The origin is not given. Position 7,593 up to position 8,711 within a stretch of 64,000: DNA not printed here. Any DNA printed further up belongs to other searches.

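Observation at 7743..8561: SuhB looks like a natural pseudoenzyme: DPLDGT changed to DPINGI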

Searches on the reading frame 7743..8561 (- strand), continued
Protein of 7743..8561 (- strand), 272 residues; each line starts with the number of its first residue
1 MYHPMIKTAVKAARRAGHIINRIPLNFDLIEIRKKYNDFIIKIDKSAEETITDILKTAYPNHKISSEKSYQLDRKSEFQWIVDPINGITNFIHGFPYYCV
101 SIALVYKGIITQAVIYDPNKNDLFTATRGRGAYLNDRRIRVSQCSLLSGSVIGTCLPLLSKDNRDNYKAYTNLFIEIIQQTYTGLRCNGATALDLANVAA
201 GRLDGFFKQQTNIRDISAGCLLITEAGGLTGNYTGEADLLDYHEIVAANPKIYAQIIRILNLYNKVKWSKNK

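Call 8: find_related_loci(query=window:7743-8561:-, collection=genome_contigs, flank=10000)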
Query window:7743-8561:- (272 aa) in genome_contigs; peptide patterns used: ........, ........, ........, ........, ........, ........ (x = any residue, [..] = any of these).
108 stretches matched a pattern; 63 encode a relative of the query (tblastn E <= 1e-3); 63 distinct loci.
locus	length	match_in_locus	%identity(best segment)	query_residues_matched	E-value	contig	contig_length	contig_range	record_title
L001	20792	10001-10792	81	1-267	3e-141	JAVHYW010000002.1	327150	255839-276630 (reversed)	MAG: Burkholderia sp. isolate AACE Contig_2_consensus_sequence, whole genome shotgun sequence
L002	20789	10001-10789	66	1-266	2e-106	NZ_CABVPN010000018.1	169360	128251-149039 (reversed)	Burkholderia diffusa isolate LMG 24065, whole genome shotgun sequence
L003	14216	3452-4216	52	3-261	4e-86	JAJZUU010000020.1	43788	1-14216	MAG: Proteobacteria bacterium isolate SKS4.bin47 NODE_1255_length_43788_cov_6.189986, whole genome shotgun sequence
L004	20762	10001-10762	54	3-260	1e-85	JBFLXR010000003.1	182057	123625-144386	MAG: Pseudomonadota bacterium isolate MAG063 MAG063_3, whole genome shotgun sequence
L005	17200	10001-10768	52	1-260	3e-82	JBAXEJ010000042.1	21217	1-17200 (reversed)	MAG: Gallionellaceae bacterium isolate ELA242 MAG242_42, whole genome shotgun sequence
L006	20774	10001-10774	50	3-263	7e-82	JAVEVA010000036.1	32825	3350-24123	MAG: Thauera sp. isolate BF4_105 NODE_3848_length_32825_cov_10.911157_Biofilm4, whole genome shotgun sequence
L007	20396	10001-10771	51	3-260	4e-80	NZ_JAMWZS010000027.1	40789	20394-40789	MAG: Nitrosomonas sp. isolate GRE_AOB_3 opera_contig_76, whole genome shotgun sequence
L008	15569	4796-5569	50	3-260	1e-78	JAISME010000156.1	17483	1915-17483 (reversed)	MAG: Zoogloeaceae bacterium isolate Im510_bin20 k119_3422725, whole genome shotgun sequence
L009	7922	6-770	46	3-261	8e-75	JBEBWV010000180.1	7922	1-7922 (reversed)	MAG: Achromobacter deleyi isolate T2.bin.30 NODE_33861_length_7922_cov_8.591204, whole genome shotgun sequence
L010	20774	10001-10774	46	1-256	3e-73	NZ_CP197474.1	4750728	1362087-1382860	Parapusillimonas sp. JC17 chromosome, complete genome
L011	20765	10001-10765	45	3-261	3e-73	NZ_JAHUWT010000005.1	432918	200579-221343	Bordetella sp. BOR01 NODE_5_length_432918_cov_42.561860, whole genome shotgun sequence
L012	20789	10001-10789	44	1-261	5e-73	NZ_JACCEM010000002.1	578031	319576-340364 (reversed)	Parapusillimonas granuli strain LMG 24012 NODE_2_length_578101_cov_73.382813, whole genome shotgun sequence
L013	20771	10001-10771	42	3-261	1e-63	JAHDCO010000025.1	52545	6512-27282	MAG: Granulosicoccaceae bacterium isolate MAG-136 RZ_1726, whole genome shotgun sequence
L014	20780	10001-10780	40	3-264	2e-56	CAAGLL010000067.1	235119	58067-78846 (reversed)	MAG TPA_asm: uncultured Succinivibrio sp., isolate HGM20909, WGS project CAAGLL010000000 data, contig: SRS476348_14_k119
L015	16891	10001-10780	40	3-264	1e-56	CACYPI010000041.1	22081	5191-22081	MAG: uncultured Aeromonadales bacterium isolate RUG12150 genome assembly, contig: RUG12150_asm_41, whole genome shotgun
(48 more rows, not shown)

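Call 40: search_protein_representatives(protein=window:7743-8561:-)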
Query: 272 residues. Proteins with E-value up to 0.001 (for the whole library): 27807; up to 1e-10: 12794; up to 1e-30: 1185. The best 150 are listed.
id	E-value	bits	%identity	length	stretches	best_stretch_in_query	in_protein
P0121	3.3e-75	269.0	56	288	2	5-157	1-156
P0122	4.3e-71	255.5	49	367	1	5-261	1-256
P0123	7.6e-69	248.1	49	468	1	5-266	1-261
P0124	9.3e-69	247.9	52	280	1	3-260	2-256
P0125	3.2e-65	236.3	52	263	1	4-261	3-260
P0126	4.0e-65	236.0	46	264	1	1-260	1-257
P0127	2.6e-60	220.2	47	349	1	5-261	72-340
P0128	4.3e-60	219.5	44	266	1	3-259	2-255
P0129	2.0e-59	217.2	44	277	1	3-259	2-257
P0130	2.9e-59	216.7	46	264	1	3-261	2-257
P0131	5.0e-59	216.0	46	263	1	3-263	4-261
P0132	1.2e-58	214.8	44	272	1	3-259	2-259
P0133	6.1e-57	209.1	52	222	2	3-161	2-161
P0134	1.5e-56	207.8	41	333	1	3-265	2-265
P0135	2.2e-56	207.3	44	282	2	67-258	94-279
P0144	1.4e-54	201.4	41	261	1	3-260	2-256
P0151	3.9e-53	196.7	40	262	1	1-258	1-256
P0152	5.5e-53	196.2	39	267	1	3-261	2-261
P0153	7.9e-53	195.6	41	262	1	3-262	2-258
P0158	8.1e-52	192.3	43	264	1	5-260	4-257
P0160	2.8e-51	190.6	40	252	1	3-261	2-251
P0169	4.0e-50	186.8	39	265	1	2-260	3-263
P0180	4.8e-48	180.0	41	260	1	3-260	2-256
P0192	2.7e-47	177.5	38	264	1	3-261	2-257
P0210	2.0e-46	174.7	42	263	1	6-263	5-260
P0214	1.7e-45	171.6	41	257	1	2-259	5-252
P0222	7.1e-45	169.6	36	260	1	3-259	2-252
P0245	2.4e-43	164.6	35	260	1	3-260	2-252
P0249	3.5e-43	164.0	38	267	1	3-257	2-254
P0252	5.4e-43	163.4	40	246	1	3-262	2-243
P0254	5.9e-43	163.3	38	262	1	3-258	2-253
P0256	7.1e-43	163.0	38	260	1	2-255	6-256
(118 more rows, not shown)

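Call 42: list_cluster_members(proteins=[P0125, P0131, P0144, P0151, P0153, P0160, P0169, P0180, P0192, P0210])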
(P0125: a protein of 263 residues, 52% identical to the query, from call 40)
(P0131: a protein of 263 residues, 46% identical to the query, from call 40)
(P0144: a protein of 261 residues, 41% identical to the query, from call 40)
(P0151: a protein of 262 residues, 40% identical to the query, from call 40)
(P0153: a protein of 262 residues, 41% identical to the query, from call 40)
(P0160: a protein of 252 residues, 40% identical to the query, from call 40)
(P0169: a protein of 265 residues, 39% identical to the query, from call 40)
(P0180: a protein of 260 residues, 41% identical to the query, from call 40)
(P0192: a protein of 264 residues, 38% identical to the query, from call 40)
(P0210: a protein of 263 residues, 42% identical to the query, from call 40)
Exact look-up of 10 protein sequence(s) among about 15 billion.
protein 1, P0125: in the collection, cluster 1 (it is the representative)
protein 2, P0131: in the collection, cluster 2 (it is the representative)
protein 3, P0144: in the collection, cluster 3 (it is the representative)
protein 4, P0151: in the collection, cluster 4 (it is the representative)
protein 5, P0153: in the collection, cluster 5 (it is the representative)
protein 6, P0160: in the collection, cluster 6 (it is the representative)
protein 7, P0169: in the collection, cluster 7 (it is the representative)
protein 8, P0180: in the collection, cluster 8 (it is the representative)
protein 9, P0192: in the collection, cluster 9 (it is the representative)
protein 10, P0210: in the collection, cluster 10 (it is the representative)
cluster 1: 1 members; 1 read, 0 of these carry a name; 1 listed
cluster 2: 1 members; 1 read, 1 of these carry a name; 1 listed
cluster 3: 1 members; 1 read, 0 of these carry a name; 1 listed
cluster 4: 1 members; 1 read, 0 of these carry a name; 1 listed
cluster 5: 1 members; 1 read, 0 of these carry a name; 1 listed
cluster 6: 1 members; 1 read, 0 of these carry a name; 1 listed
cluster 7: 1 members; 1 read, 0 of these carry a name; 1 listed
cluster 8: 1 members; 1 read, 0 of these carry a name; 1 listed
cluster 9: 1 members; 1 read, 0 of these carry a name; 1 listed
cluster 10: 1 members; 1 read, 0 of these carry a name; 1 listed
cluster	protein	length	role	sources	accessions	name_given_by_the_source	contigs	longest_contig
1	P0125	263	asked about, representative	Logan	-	-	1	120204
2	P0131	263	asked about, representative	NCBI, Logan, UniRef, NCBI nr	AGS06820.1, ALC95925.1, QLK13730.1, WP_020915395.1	inositol monophosphatase family protein [Candidatus Profftella armatura] | Inositol-1-monophosphatase n=2 Tax=cellular organisms TaxID=131567 RepID=A0A1S4ELS1_DIACI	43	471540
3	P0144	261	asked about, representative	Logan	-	-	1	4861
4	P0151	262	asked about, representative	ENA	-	-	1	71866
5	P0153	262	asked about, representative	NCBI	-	-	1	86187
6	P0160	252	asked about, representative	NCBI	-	-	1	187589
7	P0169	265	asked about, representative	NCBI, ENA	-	-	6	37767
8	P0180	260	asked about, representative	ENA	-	-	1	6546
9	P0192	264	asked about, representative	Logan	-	-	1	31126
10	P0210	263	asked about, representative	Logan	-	-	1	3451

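Call 45: list_cluster_members(proteins=[P0214, P0222, P0245, P0249, P0252, P0254, P0158, P0152, P0256, P0127])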
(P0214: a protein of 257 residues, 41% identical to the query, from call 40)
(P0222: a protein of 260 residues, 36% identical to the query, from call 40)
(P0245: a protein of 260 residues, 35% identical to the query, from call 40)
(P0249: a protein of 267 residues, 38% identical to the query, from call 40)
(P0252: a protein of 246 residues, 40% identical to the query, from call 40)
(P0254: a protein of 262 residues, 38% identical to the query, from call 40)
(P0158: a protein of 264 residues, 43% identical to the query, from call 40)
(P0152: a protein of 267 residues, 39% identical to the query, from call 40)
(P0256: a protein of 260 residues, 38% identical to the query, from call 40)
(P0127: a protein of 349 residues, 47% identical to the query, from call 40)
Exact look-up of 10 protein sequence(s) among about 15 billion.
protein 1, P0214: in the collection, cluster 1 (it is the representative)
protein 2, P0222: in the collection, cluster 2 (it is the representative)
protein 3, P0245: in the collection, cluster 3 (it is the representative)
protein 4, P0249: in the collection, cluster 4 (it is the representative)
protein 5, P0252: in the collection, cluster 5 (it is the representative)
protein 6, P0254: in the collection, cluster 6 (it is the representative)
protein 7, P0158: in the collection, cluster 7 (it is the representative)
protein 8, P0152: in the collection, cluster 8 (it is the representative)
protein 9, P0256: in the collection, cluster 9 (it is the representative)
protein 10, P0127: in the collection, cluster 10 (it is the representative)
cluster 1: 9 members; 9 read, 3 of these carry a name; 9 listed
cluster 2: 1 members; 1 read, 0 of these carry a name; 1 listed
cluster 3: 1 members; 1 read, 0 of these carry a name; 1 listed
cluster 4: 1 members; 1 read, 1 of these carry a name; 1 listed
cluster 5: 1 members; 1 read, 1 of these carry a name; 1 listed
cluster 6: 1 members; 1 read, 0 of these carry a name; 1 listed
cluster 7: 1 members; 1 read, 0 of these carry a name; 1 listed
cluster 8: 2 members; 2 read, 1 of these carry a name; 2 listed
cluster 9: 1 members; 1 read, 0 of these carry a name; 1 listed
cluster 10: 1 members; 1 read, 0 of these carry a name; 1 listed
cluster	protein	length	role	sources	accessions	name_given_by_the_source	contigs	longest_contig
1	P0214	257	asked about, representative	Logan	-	-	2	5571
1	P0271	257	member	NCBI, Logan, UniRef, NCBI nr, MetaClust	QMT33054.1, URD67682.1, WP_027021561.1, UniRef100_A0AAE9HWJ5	inositol monophosphatase [Conchiformibius steedae DSM 2580] | Inositol monophosphatase n=1 Tax=Conchiformibius steedae DSM 2580 TaxID=1121352 ... | inositol monophosphatase [Conchiformibius steedae]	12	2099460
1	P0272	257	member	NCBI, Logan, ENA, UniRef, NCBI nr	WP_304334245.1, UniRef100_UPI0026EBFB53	inositol monophosphatase [Conchiformibius steedae] | inositol monophosphatase family protein n=1 Tax=Conchiformibius steedae TaxID=153493 ...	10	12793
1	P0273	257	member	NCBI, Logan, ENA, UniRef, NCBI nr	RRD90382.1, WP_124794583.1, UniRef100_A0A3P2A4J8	inositol monophosphatase family protein [Conchiformibius steedae] | Inositol monophosphatase n=1 Tax=Conchiformibius steedae TaxID=153493 ... | inositol monophosphatase [Conchiformibius steedae]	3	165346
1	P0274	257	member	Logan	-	-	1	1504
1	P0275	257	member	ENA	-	-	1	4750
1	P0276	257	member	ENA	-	-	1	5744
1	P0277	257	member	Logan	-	-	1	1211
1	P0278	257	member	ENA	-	-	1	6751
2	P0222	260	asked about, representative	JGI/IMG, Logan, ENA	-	-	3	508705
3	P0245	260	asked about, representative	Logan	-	-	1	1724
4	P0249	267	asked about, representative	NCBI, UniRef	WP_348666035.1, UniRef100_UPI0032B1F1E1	inositol-1-monophosphatase [Arsenophonus symbiont of Ornithomya chloropus] | inositol-1-monophosphatase n=1 Tax=Arsenophonus symbiont of Ornithomya chloropus ...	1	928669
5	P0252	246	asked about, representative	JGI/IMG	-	myo-inositol-1(or 4)-monophosphatase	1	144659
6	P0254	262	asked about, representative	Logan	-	-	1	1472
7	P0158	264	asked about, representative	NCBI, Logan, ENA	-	-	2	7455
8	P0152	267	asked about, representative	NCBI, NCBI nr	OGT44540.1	MAG: inositol monophosphatase [Gammaproteobacteria bacterium RIFCSPHIGHO2_12_FULL_38_11]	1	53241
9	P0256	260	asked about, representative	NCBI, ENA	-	-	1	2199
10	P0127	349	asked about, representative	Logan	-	-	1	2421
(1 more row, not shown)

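Call 46: find_encoding_contigs(protein=P0125, flank=6000, max_places=2)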
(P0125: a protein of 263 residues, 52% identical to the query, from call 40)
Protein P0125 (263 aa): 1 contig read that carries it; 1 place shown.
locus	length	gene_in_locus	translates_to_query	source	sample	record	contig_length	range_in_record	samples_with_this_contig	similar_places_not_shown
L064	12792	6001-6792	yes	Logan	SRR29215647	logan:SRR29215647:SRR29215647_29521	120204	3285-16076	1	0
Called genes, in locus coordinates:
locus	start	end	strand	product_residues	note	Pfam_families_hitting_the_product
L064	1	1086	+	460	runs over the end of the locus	PF12801:Fer4_5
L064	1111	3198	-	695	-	PF01138:RNase_PH, PF03725:RNase_PH_C, PF03726:PNPase, PF01138:RNase_PH, PF00013:KH_1, PF00575:S1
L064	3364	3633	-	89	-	PF00312:Ribosomal_S15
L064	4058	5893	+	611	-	PF00425:Chorismate_bind, PF01063:Aminotran_4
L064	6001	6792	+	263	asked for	PF00459:Inositol_P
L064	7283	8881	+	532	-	PF00005:ABC_tran, PF02463:SMC_N (faint), PF13555:AAA_29 (faint), PF24389:ORC-CDC6-like (faint), PF05729:NACHT (faint), PF13173:AAA_14 (faint), PF12848:ABC_tran_Xtn, PF00005:ABC_tran, +2 more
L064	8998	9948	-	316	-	PF00849:PseudoU_synth_2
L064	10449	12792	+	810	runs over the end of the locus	PF00575:S1 (weak), PF10150:RNase_E_G, PF20833:RNase_E_G_Thio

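Call 57: predict_structure(alignment_id=A1)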
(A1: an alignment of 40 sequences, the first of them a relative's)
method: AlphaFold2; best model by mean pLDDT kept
length: 272 residues; sequences in the alignment: 40
mean_pLDDT: 79.4   pTM: 0.83
mean pLDDT of the five models: 79.4, 67.9, 63.2, 55.1, 36.7
residues with pLDDT >= 90: 109; 70-90: 91; 50-70: 41; < 50: 31
segments of 3 or more residues with pLDDT < 50: 26-33, 70-72, 157-160, 235-242, 266-272
pLDDT, mean of each block of 10 residues (from residue 1): 83 92 55 58 87 94 77 71 78 74 92 94 95 96 89 66 61 82 79 93 87 84 95 51 77 89 55 33
secondary structure, 60 per line:
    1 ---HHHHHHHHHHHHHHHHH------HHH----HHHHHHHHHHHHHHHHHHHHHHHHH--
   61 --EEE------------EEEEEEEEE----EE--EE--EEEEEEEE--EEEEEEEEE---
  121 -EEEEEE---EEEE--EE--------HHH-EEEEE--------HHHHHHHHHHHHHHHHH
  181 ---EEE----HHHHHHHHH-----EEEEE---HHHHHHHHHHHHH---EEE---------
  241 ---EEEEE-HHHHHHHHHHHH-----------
elements in order: H4-20 H34-58 E63-65 E78-86 E99-106 E109-117 E122-127 E131-134 E151-155 H164-180 E184-186 H191-199 E205-209 H213-225 E229-231 E244-248 H250-261

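Call 65: fold_search(model_id=the predicted structure, library=pdb)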
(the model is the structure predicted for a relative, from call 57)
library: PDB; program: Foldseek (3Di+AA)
matches with E <= 10: 546; with E <= 0.001: 134
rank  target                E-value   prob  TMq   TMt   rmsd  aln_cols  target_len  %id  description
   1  9j90_B                3.4e-30  1.00  0.87  0.90   2.6       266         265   41  Crystal structure of Pseudomonas aeruginosa SuhB complexed with Gallic acid in orthorhombic space group (released 2025-08-27)
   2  8wip_A                8.2e-30  1.00  0.89  0.89   2.5       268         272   41  Crystal Structure of Pseudomonas aeruginosa SuhB in its apo form. (released 2024-10-02)
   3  9j90_A                1.6e-29  1.00  0.88  0.90   2.5       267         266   41  Crystal structure of Pseudomonas aeruginosa SuhB complexed with Gallic acid in orthorhombic space group (released 2025-08-27)
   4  9jfc_A                2.7e-29  1.00  0.89  0.89   2.3       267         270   41  Crystal structure of Pseudomonas aeruginosa SuhB complexed with Gallic acid in monoclinic space group (released 2025-09-10)
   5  8wdq_A                3.0e-28  1.00  0.85  0.85   3.3       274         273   40  Crystal Structure of Pseudomonas aeruginosa SuhB in complex with D-myo-inositol-1-phosphate (released 2024-09-18)
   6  2qfl                  3.4e-27  1.00  0.85  0.88   2.9       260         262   40  Structure of SuhB: Inositol monophosphatase and extragenic suppressor from E. coli (released 2007-07-24)
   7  6tqn_S                5.4e-26  1.00  0.83  0.84   3.0       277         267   36  rrn anti-termination complex without S4 (released 2020-08-05)
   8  6ib7                  8.7e-26  1.00  0.81  0.85   3.8       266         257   38  Structure of wild type SuhB (released 2019-04-17)
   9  6ib8_B                9.2e-26  1.00  0.83  0.84   3.7       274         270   37  Structure of a complex of SuhB and NusA AR2 domain (released 2019-04-17)
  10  6ib8_A                1.5e-25  1.00  0.83  0.87   3.3       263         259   38  Structure of a complex of SuhB and NusA AR2 domain (released 2019-04-17)
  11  3luz_A                2.0e-25  1.00  0.82  0.93   2.4       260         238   36  Crystal structure of extragenic suppressor protein suhB from Bartonella henselae, via combined iodide SAD molecular re (released 2010-03-02)
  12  6tqn_T                8.4e-25  1.00  0.83  0.88   3.2       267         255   38  rrn anti-termination complex without S4 (released 2020-08-05)
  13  3lv0_A                9.5e-25  1.00  0.82  0.86   2.7       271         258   34  Crystal structure of extragenic suppressor protein suhB from Bartonella henselae, native (released 2010-03-02)
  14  3luz_B                1.3e-24  1.00  0.79  0.91   2.9       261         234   35  Crystal structure of extragenic suppressor protein suhB from Bartonella henselae, via combined iodide SAD molecular re (released 2010-03-02)
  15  5zhh_A                1.4e-24  1.00  0.80  0.86   2.8       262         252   32  Structure of Inositol monophosphatase from Anabaena (Nostoc) sp. PCC 7120 (released 2019-04-03)
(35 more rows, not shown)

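Call 68: find_encoding_contigs(protein=P0271, flank=5000, max_places=1)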
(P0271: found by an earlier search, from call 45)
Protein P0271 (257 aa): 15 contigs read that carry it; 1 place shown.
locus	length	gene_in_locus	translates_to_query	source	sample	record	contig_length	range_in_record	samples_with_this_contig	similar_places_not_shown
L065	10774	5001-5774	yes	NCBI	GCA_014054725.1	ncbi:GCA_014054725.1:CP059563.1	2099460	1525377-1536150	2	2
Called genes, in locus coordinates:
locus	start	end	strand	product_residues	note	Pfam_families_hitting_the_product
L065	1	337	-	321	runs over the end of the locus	-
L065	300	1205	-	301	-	PF01078:Mg_chelatase (faint), PF00004:AAA (faint), PF05496:RuvB_N (faint), PF07726:AAA_3, PF07728:AAA_5, PF17863:AAA_lid_2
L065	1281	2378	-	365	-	PF07007:LprI (weak)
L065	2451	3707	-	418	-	PF03616:Glt_symporter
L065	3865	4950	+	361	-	PF00926:DHBP_synthase, PF00925:GTP_cyclohydro2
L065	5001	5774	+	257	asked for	PF00459:Inositol_P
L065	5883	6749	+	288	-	PF01259:SAICAR_synt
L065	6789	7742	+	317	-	PF00710:Asparaginase, PF17763:Asparaginase_C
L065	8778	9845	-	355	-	PF00730:HhH-GPD, PF14815:NUDIX_4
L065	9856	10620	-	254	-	PF00027:cNMP_binding, PF13545:HTH_Crp_2, PF00325:Crp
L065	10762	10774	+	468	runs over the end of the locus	PF04055:Radical_SAM, PF06969:HemN_C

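Call 69: find_encoding_contigs(protein=P0131, flank=5000, max_places=1)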
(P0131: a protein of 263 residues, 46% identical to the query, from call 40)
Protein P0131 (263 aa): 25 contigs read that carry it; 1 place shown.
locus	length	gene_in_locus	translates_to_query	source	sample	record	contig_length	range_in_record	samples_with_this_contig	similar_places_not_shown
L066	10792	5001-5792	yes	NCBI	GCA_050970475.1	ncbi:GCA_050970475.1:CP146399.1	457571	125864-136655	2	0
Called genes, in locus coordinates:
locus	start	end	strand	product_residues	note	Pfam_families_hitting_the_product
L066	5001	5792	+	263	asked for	PF00459:Inositol_P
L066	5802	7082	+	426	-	PF00109:ketoacyl-synt, PF02801:Ketoacyl-synt_C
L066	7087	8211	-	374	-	PF00296:Bac_luciferase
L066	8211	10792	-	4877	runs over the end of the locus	PF00109:ketoacyl-synt, PF02801:Ketoacyl-synt_C, PF16197:KAsynt_C_assoc, PF22336:RhiE-like_linker, PF22621:CurL-like_PKS_C, PF00106:adh_short, PF08659:KR, PF08242:Methyltransf_12, +19 more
